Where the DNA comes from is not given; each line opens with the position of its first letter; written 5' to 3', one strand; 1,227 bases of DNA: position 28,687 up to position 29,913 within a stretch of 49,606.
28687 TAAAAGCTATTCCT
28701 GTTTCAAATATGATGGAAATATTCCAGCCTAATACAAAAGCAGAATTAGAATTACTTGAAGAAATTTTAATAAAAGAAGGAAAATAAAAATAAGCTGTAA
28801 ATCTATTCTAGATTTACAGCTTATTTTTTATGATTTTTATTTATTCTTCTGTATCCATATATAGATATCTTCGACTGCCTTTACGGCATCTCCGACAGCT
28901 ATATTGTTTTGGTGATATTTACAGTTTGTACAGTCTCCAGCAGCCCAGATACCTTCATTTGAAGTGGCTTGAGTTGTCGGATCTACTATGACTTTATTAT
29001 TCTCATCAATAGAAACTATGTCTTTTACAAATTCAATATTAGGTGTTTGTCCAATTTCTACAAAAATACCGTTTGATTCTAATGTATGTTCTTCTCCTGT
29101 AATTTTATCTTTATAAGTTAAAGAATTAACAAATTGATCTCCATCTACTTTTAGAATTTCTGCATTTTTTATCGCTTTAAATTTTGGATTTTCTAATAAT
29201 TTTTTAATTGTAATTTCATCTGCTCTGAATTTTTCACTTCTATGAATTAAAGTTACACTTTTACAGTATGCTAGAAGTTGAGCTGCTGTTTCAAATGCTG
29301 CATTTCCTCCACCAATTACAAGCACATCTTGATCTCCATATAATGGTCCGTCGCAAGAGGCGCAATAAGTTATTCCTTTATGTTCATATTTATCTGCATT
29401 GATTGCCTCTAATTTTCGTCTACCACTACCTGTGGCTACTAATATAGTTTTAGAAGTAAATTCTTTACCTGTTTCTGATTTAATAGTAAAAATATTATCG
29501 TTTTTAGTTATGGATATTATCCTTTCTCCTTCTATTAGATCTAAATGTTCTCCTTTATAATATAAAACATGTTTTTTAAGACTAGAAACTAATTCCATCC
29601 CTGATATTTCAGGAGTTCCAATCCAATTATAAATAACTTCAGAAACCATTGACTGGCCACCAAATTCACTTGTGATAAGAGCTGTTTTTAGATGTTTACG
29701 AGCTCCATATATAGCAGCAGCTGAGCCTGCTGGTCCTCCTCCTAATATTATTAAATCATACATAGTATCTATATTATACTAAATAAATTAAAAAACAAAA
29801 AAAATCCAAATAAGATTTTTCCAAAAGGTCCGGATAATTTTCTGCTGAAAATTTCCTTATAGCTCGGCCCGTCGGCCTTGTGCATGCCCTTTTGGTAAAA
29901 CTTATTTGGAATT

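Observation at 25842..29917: Three related GC-rich multi-hairpin elements within 4 kb, with compensatory base changes: candidate new ncRNA or MITE-like family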

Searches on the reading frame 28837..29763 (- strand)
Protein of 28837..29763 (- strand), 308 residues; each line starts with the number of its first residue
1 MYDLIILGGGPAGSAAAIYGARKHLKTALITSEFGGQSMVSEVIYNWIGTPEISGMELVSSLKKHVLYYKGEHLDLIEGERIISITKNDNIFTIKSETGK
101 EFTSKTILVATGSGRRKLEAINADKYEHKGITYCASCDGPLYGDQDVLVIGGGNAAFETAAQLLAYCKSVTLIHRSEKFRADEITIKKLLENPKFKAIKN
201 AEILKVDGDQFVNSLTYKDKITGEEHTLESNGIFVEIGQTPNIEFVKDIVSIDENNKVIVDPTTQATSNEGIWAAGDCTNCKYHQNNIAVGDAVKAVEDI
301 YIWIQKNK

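Call 14: search_protein_families(library=pfam, proteins=[window:28837-29763:-])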
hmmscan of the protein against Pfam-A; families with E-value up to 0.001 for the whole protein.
window:28837-29763:- (308 aa): 10 families
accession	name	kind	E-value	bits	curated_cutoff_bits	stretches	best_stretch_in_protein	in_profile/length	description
PF07992.20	Pyr_redox_2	-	8.5e-44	150.5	26.1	1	2-290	1-288/291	Pyridine nucleotide-disulphide oxidoreductase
PF13738.12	Pyr_redox_3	-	8.3e-24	84.8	30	1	70-276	92-305/305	Pyridine nucleotide-disulphide oxidoreductase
PF01134.28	GIDA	-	6.3e-11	42.4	22.1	1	3-34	1-32/391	Glucose inhibited division protein A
PF00070.33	Pyr_redox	-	7.3e-10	39.7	22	1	147-218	2-80/82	Pyridine nucleotide-disulphide oxidoreductase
PF00890.30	FAD_binding_2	-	1.2e-08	35.1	20.4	1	3-69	1-67/414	FAD binding domain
PF12831.13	FAD_oxidored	-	3.9e-08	33.4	27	1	3-37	1-37/416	FAD dependent oxidoreductase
PF03486.20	HI0933_like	-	1.4e-07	31.7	50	0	3-31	2-30/244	HI0933-like protein Rossmann domain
PF01266.30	DAO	-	1.2e-06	28.8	27.9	0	3-38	1-39/353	FAD dependent oxidoreductase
PF13241.12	NAD_binding_7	-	0.00068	20.6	22.1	0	144-187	7-51/104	Putative NAD(P)-binding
PF01946.23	Thi4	-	0.0008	19.1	26.2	0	3-33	19-50/235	Thi4 family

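Call 15: find_encoding_contigs(protein=window:28837-29763:-, flank=10000, max_places=10)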
Protein window:28837-29763:- (308 aa): 2 contigs read that carry it; 1 place shown.
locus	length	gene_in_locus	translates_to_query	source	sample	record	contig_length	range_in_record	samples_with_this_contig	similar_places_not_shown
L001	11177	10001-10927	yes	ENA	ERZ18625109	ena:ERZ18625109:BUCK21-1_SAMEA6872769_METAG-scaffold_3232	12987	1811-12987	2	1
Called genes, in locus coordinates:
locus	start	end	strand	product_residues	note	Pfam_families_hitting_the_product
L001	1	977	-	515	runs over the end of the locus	-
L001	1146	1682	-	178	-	PF01765:RRF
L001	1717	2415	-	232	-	PF13177:DNA_pol3_delta2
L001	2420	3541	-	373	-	-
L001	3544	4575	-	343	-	PF06723:MreB_Mbl, PF00022:Actin, PF00012:HSP70, PF14450:FtsA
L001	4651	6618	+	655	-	PF17764:PriA_3primeBD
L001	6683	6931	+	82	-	-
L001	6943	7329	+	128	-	PF02130:YbeY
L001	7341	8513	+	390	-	PF06723:MreB_Mbl (faint), PF11104:PilM_2, PF02491:SHS2_FTSA, PF14450:FtsA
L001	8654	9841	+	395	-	PF00091:Tubulin, PF12327:FtsZ_C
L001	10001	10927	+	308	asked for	PF00890:FAD_binding_2 (faint), PF01134:GIDA (faint), PF01266:DAO (faint), PF03486:HI0933_like (faint), PF07992:Pyr_redox_2, PF12831:FAD_oxidored (faint), PF13738:Pyr_redox_3, PF00070:Pyr_redox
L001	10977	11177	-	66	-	?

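Call 16: find_homologous_proteins(query=window:28837-29763:-, max_evalue=1e-60)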
Query window:28837-29763:- (308 aa): 7993 proteins with E <= 1e-60 among 8000 candidates; the best 120 are listed.
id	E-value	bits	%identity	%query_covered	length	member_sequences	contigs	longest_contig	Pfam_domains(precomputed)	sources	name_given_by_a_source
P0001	3.4e-179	612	87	100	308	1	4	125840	PF01266.31,PF00890.31,PF07992.21,PF00070.34,PF13738.13,PF03486.21,PF01134.29,PF12831.14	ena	-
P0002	3.7e-173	592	84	100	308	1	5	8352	PF01266.31,PF00890.31,PF07992.21,PF00070.34,PF13738.13,PF03486.21,PF01134.29,PF12831.14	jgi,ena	-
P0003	1.0e-172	591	83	100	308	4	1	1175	PF00890.31,PF07992.21,PF00070.34,PF13738.13,PF03486.21,PF01134.29,PF12831.14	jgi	jgi:alkyl hydroperoxide reductase subunit F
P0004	1.4e-172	591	83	100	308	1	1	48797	PF00890.31,PF07992.21,PF00070.34,PF13738.13,PF03486.21,PF01134.29,PF12831.14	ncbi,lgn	-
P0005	2.9e-172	590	83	100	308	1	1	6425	PF01266.31,PF00890.31,PF07992.21,PF00070.34,PF13738.13,PF03486.21,PF01134.29,PF12831.14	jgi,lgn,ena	-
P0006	2.8e-171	586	83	100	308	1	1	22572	PF01266.31,PF00890.31,PF07992.21,PF00070.34,PF13738.13,PF03486.21,PF01134.29,PF12831.14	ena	-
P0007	3.2e-171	586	84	100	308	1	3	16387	PF01266.31,PF00890.31,PF07992.21,PF00070.34,PF13738.13,PF03486.21,PF01134.29,PF12831.14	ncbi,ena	-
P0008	3.3e-171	586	83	100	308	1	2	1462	PF01266.31,PF00890.31,PF07992.21,PF00070.34,PF13738.13,PF03486.21,PF01134.29,PF12831.14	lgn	-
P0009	4.1e-171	586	81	100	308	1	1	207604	PF01266.31,PF00890.31,PF07992.21,PF00070.34,PF13738.13,PF03486.21,PF01134.29,PF12831.14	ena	-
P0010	4.1e-171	586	83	100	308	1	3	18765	PF01266.31,PF00890.31,PF07992.21,PF00070.34,PF13738.13,PF03486.21,PF01134.29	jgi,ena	-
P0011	4.2e-171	586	83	100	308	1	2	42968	PF00890.31,PF07992.21,PF00070.34,PF13738.13,PF03486.21,PF01134.29,PF12831.14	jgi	jgi:alkyl hydroperoxide reductase subunit F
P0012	4.3e-171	586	85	100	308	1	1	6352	PF00890.31,PF07992.21,PF00070.34,PF13738.13,PF03486.21,PF01134.29,PF12831.14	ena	-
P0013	8.8e-171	585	83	100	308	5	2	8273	PF00890.31,PF07992.21,PF00070.34,PF13738.13,PF03486.21,PF01134.29,PF12831.14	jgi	jgi:alkyl hydroperoxide reductase subunit F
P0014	1.4e-170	584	83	100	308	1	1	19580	PF01266.31,PF00890.31,PF07992.21,PF00070.34,PF13738.13,PF03486.21,PF01134.29,PF12831.14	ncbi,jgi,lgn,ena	ncbi:MAG: FAD-dependent oxidoreductase [Candidatus Paceibacterota bacterium]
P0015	1.6e-170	584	82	100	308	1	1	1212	PF01266.31,PF00890.31,PF07992.21,PF00070.34,PF13738.13,PF03486.21,PF01134.29,PF12831.14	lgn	-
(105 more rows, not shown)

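Call 17: find_related_loci(query=window:28837-29763:-, collection=genome_contigs, flank=6000)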
Query window:28837-29763:- (308 aa) in genome_contigs; peptide patterns used: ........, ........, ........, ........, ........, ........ (x = any residue, [..] = any of these).
170 stretches matched a pattern; 44 encode a relative of the query (tblastn E <= 1e-3); 44 distinct loci.
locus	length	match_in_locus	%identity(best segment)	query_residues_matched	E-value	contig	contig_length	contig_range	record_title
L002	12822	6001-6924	83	1-308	3e-171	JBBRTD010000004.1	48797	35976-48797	MAG: Candidatus Paceibacteria bacterium isolate La2_metabat2.186 La2_metabat2.186_K_3063185L48797_cov_18.4053, whole gen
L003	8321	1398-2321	84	1-308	2e-170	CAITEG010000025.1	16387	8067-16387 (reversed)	uncultured bacterium isolate AM-2014_bin-3045 genome assembly, contig: bin-3045:25/70, whole genome shotgun sequence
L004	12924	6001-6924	80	1-308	9e-167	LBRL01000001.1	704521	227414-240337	MAG: Candidatus Nomurabacteria bacterium GW2011_GWD2_36_14 US04_C0001, whole genome shotgun sequence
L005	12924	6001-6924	81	1-308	2e-166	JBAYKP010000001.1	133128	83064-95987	MAG: Candidatus Paceibacterota bacterium isolate SO_2016_GW1_82 scaffold00292_OW334_2016, whole genome shotgun sequence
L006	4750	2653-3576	81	1-308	4e-170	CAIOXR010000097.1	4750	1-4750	uncultured bacterium isolate AM-2014-D8_bin-0749 genome assembly, contig: bin-0749:097/110, whole genome shotgun sequenc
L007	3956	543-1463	80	2-308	2e-170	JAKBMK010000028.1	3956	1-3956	MAG: bacterium isolate FK3.bin58 NODE_42081_length_3956_cov_1.812484, whole genome shotgun sequence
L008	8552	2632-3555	81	1-308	1e-164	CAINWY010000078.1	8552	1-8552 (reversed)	uncultured bacterium isolate Umea_bin-03904 genome assembly, contig: bin-03904:078/125, whole genome shotgun sequence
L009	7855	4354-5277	83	1-308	3e-164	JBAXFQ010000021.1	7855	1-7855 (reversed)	MAG: Candidatus Nomurabacteria bacterium isolate ELA275 MAG275_21, whole genome shotgun sequence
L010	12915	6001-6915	75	1-305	2e-161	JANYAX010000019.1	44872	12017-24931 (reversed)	MAG: Candidatus Nomurabacteria bacterium isolate GL140_5_metabat_390 GL140_5_k141_2020253, whole genome shotgun sequence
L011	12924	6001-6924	77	1-308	3e-161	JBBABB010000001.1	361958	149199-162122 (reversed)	MAG: Candidatus Paceibacterota bacterium isolate SO_2017_GW3_9 scaffold_29_c2_OW296A_2017, whole genome shotgun sequence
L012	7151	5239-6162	74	1-308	2e-161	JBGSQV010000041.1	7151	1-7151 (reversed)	MAG: Candidatus Paceibacteria bacterium isolate JTS-AC341 k141_3994854, whole genome shotgun sequence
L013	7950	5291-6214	74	1-308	9e-161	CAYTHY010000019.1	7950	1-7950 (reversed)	MAG TPA_asm: uncultured Candidatus Saccharibacteria bacterium isolate SRP128015_co3_294 genome assembly, contig: NODE_11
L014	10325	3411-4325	79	1-305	1e-159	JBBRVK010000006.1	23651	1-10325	MAG: Candidatus Paceibacteria bacterium isolate La3_metabat2.146 La3_metabat2.146_K_2018289_L_23651_cov_55.2587, whole g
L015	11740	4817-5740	77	1-308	6e-156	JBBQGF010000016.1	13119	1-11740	MAG: Candidatus Paceibacteria bacterium isolate Co_metawrap_974 Cmw_974_k141_2423045_length_13119_cov_18.9889, whole gen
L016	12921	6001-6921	72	1-307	3e-155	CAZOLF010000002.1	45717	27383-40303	MAG TPA_asm: uncultured Candidatus Saccharibacteria bacterium isolate SRP219642_co7_584 genome assembly, contig: NODE_10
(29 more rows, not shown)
